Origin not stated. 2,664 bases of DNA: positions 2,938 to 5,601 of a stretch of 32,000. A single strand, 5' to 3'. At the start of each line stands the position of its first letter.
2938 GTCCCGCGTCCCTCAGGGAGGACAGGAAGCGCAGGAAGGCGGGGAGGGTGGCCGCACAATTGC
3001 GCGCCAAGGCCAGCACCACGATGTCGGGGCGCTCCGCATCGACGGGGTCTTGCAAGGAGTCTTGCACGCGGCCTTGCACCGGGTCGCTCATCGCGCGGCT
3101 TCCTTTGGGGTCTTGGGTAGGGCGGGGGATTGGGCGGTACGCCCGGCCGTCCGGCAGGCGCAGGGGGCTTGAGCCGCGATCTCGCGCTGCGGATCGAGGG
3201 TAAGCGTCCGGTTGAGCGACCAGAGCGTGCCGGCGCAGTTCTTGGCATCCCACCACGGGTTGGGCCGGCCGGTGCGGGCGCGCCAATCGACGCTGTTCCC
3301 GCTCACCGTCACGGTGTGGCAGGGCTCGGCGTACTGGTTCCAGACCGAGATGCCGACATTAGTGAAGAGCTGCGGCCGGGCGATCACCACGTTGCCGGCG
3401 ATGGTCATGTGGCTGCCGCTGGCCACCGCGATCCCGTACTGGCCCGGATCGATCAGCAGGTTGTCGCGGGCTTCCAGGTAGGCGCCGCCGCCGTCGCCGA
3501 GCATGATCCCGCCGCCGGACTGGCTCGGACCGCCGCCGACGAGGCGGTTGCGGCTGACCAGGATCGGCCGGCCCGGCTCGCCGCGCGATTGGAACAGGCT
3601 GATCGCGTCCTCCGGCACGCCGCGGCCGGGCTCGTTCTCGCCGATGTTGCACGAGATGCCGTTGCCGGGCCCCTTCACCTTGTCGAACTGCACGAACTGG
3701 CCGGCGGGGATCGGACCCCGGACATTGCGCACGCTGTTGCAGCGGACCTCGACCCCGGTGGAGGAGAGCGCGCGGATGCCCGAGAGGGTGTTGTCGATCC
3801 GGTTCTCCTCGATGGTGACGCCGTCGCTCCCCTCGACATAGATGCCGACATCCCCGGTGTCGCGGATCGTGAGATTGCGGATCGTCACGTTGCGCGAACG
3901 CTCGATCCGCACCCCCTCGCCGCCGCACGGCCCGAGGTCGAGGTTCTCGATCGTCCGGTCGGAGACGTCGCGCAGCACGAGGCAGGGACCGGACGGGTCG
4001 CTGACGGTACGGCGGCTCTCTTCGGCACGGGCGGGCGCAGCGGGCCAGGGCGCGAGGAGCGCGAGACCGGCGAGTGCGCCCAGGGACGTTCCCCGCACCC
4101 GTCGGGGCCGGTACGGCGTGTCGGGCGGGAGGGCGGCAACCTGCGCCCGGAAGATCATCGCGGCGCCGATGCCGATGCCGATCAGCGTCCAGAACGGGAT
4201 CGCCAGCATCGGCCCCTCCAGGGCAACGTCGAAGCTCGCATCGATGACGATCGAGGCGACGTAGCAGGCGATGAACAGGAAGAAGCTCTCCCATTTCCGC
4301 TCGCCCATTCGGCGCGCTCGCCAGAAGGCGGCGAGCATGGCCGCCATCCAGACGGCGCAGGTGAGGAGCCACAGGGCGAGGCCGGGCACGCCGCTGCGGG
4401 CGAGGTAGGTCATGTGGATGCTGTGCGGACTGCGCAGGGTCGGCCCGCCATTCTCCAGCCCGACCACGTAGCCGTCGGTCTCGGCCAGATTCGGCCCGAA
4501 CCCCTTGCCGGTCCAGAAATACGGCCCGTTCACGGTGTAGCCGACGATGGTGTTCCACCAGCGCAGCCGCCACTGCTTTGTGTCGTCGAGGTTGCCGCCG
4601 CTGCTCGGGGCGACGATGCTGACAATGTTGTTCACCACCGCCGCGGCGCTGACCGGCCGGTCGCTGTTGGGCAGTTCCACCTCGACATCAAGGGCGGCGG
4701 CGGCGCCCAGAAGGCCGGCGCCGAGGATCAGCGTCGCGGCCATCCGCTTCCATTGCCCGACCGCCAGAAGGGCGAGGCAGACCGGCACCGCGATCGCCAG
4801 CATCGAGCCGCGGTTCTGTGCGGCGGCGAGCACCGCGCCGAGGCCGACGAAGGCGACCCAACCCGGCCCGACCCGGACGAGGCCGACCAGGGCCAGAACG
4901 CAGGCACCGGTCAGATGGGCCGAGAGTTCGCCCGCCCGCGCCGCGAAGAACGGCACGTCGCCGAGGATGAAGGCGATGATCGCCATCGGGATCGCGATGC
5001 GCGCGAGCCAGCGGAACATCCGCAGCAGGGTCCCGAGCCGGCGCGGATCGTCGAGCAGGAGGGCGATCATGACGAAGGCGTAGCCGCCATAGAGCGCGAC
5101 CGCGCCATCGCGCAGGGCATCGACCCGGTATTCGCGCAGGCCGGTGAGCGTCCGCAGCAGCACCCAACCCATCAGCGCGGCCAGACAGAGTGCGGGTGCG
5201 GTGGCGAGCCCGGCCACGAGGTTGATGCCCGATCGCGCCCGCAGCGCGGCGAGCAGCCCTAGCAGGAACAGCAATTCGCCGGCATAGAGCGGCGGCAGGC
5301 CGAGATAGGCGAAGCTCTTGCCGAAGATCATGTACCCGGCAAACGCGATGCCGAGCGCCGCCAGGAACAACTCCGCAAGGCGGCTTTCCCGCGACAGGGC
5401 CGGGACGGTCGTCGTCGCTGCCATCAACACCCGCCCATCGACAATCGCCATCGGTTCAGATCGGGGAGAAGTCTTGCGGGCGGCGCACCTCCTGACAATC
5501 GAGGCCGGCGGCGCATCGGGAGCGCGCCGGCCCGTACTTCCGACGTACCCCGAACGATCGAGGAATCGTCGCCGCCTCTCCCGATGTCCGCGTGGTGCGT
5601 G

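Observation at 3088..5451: Wzy-like polymerase fused in frame to a beta-helix domain that keeps its own signal peptide at the junction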

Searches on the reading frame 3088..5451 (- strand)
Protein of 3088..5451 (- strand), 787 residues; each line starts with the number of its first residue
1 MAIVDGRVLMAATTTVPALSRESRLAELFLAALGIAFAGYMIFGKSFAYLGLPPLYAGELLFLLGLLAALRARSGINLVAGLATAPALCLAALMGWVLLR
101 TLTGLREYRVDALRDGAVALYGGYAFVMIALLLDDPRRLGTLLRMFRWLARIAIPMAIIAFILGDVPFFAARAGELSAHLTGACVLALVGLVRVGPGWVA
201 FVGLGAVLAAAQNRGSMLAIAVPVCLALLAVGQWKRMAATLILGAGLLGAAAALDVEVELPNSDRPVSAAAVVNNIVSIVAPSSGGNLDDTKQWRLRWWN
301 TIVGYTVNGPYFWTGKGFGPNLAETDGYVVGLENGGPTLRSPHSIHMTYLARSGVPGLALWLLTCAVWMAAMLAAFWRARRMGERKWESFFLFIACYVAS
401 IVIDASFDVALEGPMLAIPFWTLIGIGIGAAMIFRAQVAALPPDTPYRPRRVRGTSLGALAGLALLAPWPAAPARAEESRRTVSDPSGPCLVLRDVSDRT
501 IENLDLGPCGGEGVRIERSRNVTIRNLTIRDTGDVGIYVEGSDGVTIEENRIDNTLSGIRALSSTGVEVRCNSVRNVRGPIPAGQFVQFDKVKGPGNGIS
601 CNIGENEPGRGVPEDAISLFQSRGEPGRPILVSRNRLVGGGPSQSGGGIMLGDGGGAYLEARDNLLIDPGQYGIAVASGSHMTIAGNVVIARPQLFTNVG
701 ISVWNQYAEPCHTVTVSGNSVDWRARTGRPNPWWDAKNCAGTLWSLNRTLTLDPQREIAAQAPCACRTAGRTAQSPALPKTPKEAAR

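Call 3: search_protein_families(library=pfam, proteins=[window:3088-5451:-], max_evalue=1)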
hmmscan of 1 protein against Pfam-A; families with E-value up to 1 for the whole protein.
window:3088-5451:- (787 aa): 4 families
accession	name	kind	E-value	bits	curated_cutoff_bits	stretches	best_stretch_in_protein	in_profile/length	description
PF13229.12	Beta_helix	-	3.7e-20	72.6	25.9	3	481-599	16-118/158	Right handed beta helix region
PF04932.20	Wzy_C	-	3.2e-14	53.4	31.7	1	200-362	2-149/149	O-Antigen ligase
PF05048.19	NosD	-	1.2e-10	41.6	23.6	1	498-575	70-147/212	Periplasmic copper-binding protein (NosD)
PF12708.12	Pect-lyase_RHGA_epim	-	3.2e-05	24.3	27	1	494-559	150-212/213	Rhamnogalacturonase A/epimerase, pectate lyase-like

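Call 4: search_protein_families(library=ncbifam, proteins=[window:3088-5451:-], max_evalue=1)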
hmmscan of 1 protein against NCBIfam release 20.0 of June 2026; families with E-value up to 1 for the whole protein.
window:3088-5451:- (787 aa): 5 families
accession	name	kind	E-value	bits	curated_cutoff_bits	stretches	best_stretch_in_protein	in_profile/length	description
TIGR03804.1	para_beta_helix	repeat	1.5e-08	34.2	19.45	2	513-554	1-41/44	parallel beta-helix repeat protein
TIGR04247.1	NosD_copper_fam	subfamily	3.7e-07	29.1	300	1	512-575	48-116/377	nitrous oxide reductase family maturation protein NosD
TIGR03805.1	beta_helix_1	subfamily_domain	1.4e-05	24.3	141.5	1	510-576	106-172/314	parallel beta-helix domain-containing protein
NF049898.1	RhamgalacuronBT4146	equivalog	0.0076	15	500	1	510-570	131-191/445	rhamnogalacturonidase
NF047854.1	LIC10774_subfam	equivalog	0.1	11.5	380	1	512-567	195-255/358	LIC10774/LIC10365 family surface protein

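Call 6: find_homologous_proteins(query=window:3088-5451:-, max_evalue=0.001)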
Query window:3088-5451:- (787 aa): 337 proteins with E <= 0.001 among 8000 candidates; the best 120 are listed.
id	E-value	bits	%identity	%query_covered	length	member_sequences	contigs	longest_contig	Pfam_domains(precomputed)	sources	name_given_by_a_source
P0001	0.0e+0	1738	99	99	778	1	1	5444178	PF13229.13,PF05048.20,PF04932.21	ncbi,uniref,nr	ncbi:right-handed parallel beta-helix repeat-containing protein [Methylorubrum extorquens]|uniref:ri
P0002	0.0e+0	1735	99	99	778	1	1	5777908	PF13229.13,PF05048.20,PF04932.21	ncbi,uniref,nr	ncbi:right-handed parallel beta-helix repeat-containing protein [Methylorubrum extorquens]|uniref:Un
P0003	0.0e+0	1726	99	99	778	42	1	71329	PF13229.13,PF12708.13,PF05048.20,PF04932.21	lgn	-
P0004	0.0e+0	1725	99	99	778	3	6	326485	PF13229.13,PF05048.20,PF04932.21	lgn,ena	-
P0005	0.0e+0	1676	96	99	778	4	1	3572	PF13229.13,PF05048.20,PF04932.21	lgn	-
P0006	0.0e+0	1662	95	99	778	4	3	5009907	PF13229.13,PF05048.20,PF04932.21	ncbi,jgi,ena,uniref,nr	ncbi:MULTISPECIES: right-handed parallel beta-helix repeat-containing protein [Methylorubrum]|uniref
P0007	0.0e+0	1559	89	99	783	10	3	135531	PF13229.13,PF05048.20,PF04932.21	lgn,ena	-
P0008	0.0e+0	1557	89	99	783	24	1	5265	PF13229.13,PF05048.20,PF04932.21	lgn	-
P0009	0.0e+0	1556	88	99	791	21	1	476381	PF13229.13,PF12708.13,PF05048.20,PF04932.21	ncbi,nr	ncbi:hypothetical protein D8770_00625 [Methylobacterium sp. DB1607]|nr:hypothetical protein [Methylo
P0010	0.0e+0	1526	87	99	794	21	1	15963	PF13229.13,PF05048.20,PF04932.21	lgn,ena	-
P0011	0.0e+0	1525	88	97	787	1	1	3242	PF13229.13,PF05048.20,PF04932.21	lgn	-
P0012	0.0e+0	1377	78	99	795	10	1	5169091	PF13229.13,PF12708.13,PF05048.20,PF04932.21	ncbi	ncbi:Right-handed parallel beta-helix repeat-containing protein [Methylorubrum populi]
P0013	0.0e+0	1097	100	64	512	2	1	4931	PF04932.21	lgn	-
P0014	1.1e-212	727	45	96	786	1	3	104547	PF13229.13,PF05048.20,PF04932.21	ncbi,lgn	-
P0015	1.2e-208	713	47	95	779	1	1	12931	PF13229.13,PF05048.20,PF04932.21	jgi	jgi:hypothetical protein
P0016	7.8e-207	708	48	93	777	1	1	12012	PF13229.13,PF05048.20,PF04932.21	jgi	jgi:hypothetical protein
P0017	1.5e-197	677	45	95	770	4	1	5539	PF13229.13,PF05048.20,PF04932.21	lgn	-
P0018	1.7e-143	498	54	58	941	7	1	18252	PF13229.13,PF05048.20,PF04932.21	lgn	-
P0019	8.1e-143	496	55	54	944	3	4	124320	PF13229.13,PF05048.20,PF04932.21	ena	-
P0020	3.3e-142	494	54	58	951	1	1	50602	PF13229.13,PF05048.20,PF04932.21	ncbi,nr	ncbi:MAG: hypothetical protein EOP23_10080 [Hyphomicrobiales bacterium]|nr:MAG: hypothetical protein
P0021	3.7e-142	494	54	54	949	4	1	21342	PF13229.13,PF05048.20,PF04932.21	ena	-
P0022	5.6e-142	493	54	55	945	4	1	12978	PF13229.13,PF05048.20,PF04932.21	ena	-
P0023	6.4e-141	490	54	55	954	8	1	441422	PF13229.13,PF05048.20,PF04932.21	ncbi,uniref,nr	ncbi:parallel beta-helix repeat protein [Bosea sp. BE125]|uniref:right-handed parallel beta-helix re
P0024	6.7e-141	489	56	54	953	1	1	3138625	PF13229.13,PF05048.20,PF04932.21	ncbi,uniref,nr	ncbi:right-handed parallel beta-helix repeat-containing protein [Bosea sp. (in: a-proteobacteria)]|u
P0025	7.4e-139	483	53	55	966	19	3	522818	PF13229.13,PF05048.20,PF04932.21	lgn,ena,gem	-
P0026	1.6e-138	482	53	58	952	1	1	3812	PF13229.13,PF05048.20,PF04932.21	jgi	jgi:parallel beta-helix repeat protein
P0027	3.0e-138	481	54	53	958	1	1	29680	PF13229.13,PF05048.20,PF04932.21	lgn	-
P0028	5.2e-138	480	53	56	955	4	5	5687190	PF13229.13,PF05048.20,PF04932.21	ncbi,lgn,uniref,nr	ncbi:right-handed parallel beta-helix repeat-containing protein [Bosea sp. NBC_00550]|uniref:right-h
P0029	7.1e-137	476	55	54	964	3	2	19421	PF13229.13,PF05048.20,PF04932.21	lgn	-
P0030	1.3e-136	475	51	59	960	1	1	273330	PF13229.13,PF05048.20,PF04932.21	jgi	jgi:parallel beta-helix repeat protein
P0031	2.0e-136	475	53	55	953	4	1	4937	PF13229.13,PF05048.20,PF04932.21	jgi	jgi:hypothetical protein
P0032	4.8e-136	473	51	58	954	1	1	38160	PF13229.13,PF05048.20,PF04932.21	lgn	-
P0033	2.1e-135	471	53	54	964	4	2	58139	PF13229.13,PF05048.20,PF04932.21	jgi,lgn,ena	-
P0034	2.9e-135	471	51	60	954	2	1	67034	PF13229.13,PF05048.20,PF04932.21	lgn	-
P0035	3.5e-135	471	52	57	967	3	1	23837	PF13229.13,PF05048.20,PF04932.21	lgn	-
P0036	4.3e-135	470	49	66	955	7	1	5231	PF13229.13,PF05048.20,PF04932.21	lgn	-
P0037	7.6e-135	469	50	60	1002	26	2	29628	PF13229.13,PF05048.20,PF04932.21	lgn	-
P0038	9.7e-135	469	54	53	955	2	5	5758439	PF13229.13,PF05048.20,PF04932.21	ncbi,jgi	jgi:hypothetical protein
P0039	1.1e-134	469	53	54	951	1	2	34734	PF13229.13,PF05048.20,PF04932.21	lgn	-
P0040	1.2e-133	465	50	60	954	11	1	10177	PF13229.13,PF05048.20,PF04932.21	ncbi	-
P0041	4.2e-133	464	52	58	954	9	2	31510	PF13229.13,PF05048.20,PF04932.21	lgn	-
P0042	6.7e-133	463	51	58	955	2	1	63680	PF13229.13,PF05048.20,PF04932.21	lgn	-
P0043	8.9e-133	463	51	56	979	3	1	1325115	PF13229.13,PF05048.20,PF04932.21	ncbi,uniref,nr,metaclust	ncbi:hypothetical protein ASE66_19715 [Bosea sp. Root483D1]|uniref:right-handed parallel beta-helix 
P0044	1.4e-132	462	49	60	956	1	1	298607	PF13229.13,PF05048.20,PF04932.21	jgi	jgi:parallel beta-helix repeat protein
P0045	1.8e-132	462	52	54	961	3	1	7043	PF13229.13,PF05048.20,PF04932.21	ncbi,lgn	-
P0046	2.0e-132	461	51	57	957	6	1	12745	PF13229.13,PF05048.20,PF04932.21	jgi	jgi:hypothetical protein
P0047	3.9e-129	451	52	55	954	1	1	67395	PF13229.13,PF05048.20,PF04932.21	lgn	-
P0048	4.4e-128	447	49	58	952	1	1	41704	PF13229.13,PF05048.20,PF04932.21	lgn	-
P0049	4.8e-128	447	50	59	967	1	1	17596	PF13229.13,PF05048.20,PF04932.21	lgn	-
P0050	6.4e-128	447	50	59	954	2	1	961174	PF13229.13,PF05048.20,PF04932.21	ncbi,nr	ncbi:right-handed parallel beta-helix repeat-containing protein [Boseaceae bacterium BT-24-1]|nr:rig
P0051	6.4e-128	447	53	52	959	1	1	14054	PF13229.13,PF05048.20,PF04932.21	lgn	-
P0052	5.8e-127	443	51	53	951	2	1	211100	PF13229.13,PF05048.20,PF04932.21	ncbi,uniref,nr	ncbi:hypothetical protein B6S44_10950 [Bosea sp. Tri-44]|uniref:right-handed parallel beta-helix rep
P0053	7.9e-126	440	49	55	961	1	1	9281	PF13229.13,PF05048.20,PF04932.21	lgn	-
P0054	1.7e-125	438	50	57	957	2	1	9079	PF13229.13,PF05048.20,PF04932.21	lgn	-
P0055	8.4e-124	433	49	60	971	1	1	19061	PF13229.13,PF05048.20,PF04932.21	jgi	jgi:parallel beta-helix repeat protein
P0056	3.1e-123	431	50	54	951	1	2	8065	PF13229.13,PF05048.20,PF04932.21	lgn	-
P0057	8.6e-118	413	50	52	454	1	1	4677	PF04932.21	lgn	-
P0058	1.4e-110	389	47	52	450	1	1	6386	PF04932.21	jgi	jgi:hypothetical protein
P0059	2.2e-110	389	45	53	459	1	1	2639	PF04932.21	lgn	-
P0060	5.8e-107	377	44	55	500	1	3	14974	PF04932.21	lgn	-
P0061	5.9e-107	377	46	53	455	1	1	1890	PF04932.21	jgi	jgi:O-antigen ligase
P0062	1.5e-105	373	48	53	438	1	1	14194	PF04932.21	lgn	-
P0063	2.3e-105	372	45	55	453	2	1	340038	PF04932.21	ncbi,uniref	ncbi:O-antigen ligase family protein [Dankookia sp. GCM10030260]|uniref:O-antigen ligase family prot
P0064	3.6e-105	371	47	51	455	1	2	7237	PF04932.21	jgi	jgi:hypothetical protein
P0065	1.2e-104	370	47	53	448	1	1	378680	PF04932.21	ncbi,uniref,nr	ncbi:O-antigen ligase family protein [Bradyrhizobium sp. WSM 1704]|uniref:O-antigen ligase family pr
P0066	1.5e-104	369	44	54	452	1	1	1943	PF04932.21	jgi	jgi:hypothetical protein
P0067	3.7e-104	368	46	55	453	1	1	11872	PF04932.21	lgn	-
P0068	5.6e-104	367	46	53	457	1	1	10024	PF04932.21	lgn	-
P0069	9.3e-104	367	46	54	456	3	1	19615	PF04932.21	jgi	jgi:O-antigen ligase/polysaccharide polymerase Wzy-like membrane protein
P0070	2.0e-103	366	48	53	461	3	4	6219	PF04932.21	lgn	-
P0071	2.2e-103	365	45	55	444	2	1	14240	PF04932.21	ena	-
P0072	2.9e-103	365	47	51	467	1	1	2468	PF04932.21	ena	-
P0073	3.5e-103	365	44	55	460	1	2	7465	PF04932.21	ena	-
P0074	4.3e-103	364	44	54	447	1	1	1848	PF04932.21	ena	-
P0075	4.9e-103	364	45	54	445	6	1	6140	PF04932.21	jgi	jgi:hypothetical protein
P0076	5.4e-103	364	46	54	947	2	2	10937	PF13229.13,PF05048.20,PF04932.21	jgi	jgi:Right handed beta helix region/O-Antigen ligase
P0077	7.2e-103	364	47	50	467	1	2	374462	PF04932.21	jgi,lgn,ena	-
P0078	9.5e-103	363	47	53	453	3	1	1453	PF04932.21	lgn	-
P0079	1.0e-102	363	44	54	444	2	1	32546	PF04932.21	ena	-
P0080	1.3e-102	363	46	53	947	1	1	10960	PF13229.13,PF05048.20,PF04932.21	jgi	jgi:Right handed beta helix region/O-Antigen ligase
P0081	1.8e-102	362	46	55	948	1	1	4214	PF13229.13,PF04932.21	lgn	-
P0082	2.2e-102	362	46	53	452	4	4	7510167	PF04932.21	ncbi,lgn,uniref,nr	ncbi:O-antigen ligase family protein [Bradyrhizobium sp. ISRA443]|uniref:O-antigen ligase family pro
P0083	2.5e-102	362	48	53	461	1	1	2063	PF04932.21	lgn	-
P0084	2.6e-102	362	47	54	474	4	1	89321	PF04932.21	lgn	-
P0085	2.9e-102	362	47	53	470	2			PF04932.21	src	-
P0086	4.9e-102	361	44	55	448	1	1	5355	PF04932.21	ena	-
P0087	5.2e-102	361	44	53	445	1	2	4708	PF04932.21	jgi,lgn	jgi:hypothetical protein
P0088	6.0e-102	361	45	53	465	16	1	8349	PF04932.21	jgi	jgi:hypothetical protein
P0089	7.7e-102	360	44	55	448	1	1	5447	PF04932.21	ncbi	-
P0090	8.9e-102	360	45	55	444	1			PF04932.21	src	-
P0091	9.4e-102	360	44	54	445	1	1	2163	PF04932.21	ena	-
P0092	1.1e-101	360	44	55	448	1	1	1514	PF04932.21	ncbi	-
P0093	1.7e-101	359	45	54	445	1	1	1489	PF04932.21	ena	-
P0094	2.3e-101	359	44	55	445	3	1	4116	PF04932.21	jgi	jgi:hypothetical protein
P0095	5.0e-101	358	45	53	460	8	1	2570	PF04932.21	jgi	jgi:hypothetical protein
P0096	8.2e-101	357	46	56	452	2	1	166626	PF04932.21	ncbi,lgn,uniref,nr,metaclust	ncbi:O-antigen ligase family protein [Bosea sp. WAO]|uniref:O-antigen ligase family protein n=1 Tax=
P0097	1.8e-100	356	47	51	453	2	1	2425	PF04932.21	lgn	-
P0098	1.8e-100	356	48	53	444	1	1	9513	PF04932.21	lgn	-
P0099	2.6e-100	355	44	53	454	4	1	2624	PF04932.21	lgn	-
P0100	3.0e-100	355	45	53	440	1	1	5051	PF04932.21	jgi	jgi:O-Antigen ligase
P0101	3.7e-100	355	46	53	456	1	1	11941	PF04932.21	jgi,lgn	-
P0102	5.1e-100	354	45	54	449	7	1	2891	PF04932.21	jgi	jgi:hypothetical protein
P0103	6.0e-100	354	43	55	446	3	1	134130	PF04932.21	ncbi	-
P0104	6.3e-100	354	47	50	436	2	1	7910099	PF04932.21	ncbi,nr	ncbi:O-antigen ligase family protein [Bradyrhizobium lablabi]|nr:O-antigen ligase family protein [Br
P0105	7.5e-100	354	43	51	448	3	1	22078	PF04932.21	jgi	jgi:hypothetical protein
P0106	8.3e-100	354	45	55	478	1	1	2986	PF04932.21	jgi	jgi:hypothetical protein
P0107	1.3e-99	353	45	50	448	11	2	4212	PF04932.21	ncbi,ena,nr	ncbi:MAG: O-antigen ligase family protein [Acidobacteriaceae bacterium]|nr:O-antigen ligase family p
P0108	1.8e-99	352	43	55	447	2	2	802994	PF04932.21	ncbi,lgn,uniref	ncbi:hypothetical protein [Azospirillum argentinense]|uniref:O-antigen ligase family protein n=1 Tax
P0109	1.8e-99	352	44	56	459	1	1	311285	PF04932.21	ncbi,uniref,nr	ncbi:O-antigen ligase domain-containing protein [Bosea caraganae]|uniref:O-antigen ligase domain-con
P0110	1.9e-99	352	45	53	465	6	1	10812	PF04932.21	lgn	-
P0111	1.9e-99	352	44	54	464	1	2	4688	PF04932.21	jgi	jgi:hypothetical protein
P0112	2.6e-99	352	47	52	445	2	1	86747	PF04932.21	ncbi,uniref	ncbi:O-antigen ligase family protein [Bosea sp. (in: a-proteobacteria)]|uniref:O-antigen ligase fami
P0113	2.6e-99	352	45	53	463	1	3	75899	PF04932.21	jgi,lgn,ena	-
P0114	3.4e-99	352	46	54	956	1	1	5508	PF13229.13,PF05048.20,PF04932.21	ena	-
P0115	3.4e-99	352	44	51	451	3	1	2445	PF04932.21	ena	-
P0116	5.8e-99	351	44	53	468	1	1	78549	PF04932.21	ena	-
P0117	7.8e-99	350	43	55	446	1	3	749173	PF04932.21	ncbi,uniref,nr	ncbi:O-antigen ligase domain-containing protein [Azospirillum formosense]|uniref:O-antigen ligase do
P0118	1.1e-98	350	44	50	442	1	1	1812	PF04932.21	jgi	jgi:hypothetical protein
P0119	1.1e-98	350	44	56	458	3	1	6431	PF04932.21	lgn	-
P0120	1.2e-98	350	44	55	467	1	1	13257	PF04932.21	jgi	jgi:hypothetical protein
